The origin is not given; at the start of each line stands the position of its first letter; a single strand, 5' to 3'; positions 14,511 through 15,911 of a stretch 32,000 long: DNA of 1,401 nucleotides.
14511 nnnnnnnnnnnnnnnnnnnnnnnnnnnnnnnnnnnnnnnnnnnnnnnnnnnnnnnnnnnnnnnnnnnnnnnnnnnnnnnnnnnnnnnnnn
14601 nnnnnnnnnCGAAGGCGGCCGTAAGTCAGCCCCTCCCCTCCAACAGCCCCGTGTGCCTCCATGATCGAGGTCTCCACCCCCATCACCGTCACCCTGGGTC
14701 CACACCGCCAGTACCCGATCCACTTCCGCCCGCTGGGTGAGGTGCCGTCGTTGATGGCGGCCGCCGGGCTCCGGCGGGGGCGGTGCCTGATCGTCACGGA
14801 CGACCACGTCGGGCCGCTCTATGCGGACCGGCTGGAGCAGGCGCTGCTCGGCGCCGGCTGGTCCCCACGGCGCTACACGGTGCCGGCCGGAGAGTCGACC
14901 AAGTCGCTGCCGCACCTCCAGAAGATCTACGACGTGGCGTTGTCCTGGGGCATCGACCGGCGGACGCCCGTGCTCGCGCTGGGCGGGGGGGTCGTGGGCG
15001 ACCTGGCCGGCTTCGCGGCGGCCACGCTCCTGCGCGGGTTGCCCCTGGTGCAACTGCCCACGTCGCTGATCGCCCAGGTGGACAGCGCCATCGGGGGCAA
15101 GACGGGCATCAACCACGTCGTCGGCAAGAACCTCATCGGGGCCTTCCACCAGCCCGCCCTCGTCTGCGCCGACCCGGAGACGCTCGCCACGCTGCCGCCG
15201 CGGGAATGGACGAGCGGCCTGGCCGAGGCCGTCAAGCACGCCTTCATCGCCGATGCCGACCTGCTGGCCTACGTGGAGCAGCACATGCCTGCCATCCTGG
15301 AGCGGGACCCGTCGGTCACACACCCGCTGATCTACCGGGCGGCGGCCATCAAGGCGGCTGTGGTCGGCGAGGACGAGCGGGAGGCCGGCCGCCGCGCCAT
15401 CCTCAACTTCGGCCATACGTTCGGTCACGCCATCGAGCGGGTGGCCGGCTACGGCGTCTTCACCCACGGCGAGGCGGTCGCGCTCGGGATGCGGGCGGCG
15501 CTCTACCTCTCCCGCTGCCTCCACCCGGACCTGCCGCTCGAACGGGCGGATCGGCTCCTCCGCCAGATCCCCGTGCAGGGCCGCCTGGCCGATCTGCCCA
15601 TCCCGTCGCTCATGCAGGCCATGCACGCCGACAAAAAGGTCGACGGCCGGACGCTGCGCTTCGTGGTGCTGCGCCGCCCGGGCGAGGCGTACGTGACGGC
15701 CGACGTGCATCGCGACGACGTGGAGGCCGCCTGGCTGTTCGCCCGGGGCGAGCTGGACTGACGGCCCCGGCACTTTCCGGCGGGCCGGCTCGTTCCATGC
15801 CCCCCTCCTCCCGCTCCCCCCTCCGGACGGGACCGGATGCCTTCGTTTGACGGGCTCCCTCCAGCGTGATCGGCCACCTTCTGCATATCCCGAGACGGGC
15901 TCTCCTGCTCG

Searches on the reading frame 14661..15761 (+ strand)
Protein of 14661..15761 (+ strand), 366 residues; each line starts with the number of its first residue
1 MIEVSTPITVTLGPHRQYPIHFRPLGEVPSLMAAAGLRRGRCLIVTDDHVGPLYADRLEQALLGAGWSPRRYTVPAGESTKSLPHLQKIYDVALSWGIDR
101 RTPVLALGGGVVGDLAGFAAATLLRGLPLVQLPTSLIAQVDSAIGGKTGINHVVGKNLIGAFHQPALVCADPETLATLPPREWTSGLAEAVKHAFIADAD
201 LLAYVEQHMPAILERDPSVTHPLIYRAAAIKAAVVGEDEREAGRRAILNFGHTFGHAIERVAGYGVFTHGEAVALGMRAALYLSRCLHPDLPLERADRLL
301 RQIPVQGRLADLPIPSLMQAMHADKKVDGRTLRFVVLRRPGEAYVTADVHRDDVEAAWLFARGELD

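Call 73: search_protein_families(library=pfam, proteins=[window:14661-15761:+], max_evalue=0.0001)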
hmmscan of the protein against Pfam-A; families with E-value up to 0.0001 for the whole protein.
window:14661-15761:+ (366 aa): 3 families
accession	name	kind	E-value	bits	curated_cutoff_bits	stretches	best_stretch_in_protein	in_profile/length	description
PF01761.26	DHQ_synthase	-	1.3e-43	147.7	24.2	1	72-184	2-114/115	3-dehydroquinate synthase N-terminal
PF24621.2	DHQS_C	-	3.9e-39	134.3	27.6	1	186-327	1-144/144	3-dehydroquinate synthase C-terminal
PF13685.12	Fe-ADH_2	-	2.3e-05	24.9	28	1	26-136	8-108/149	Iron-containing alcohol dehydrogenase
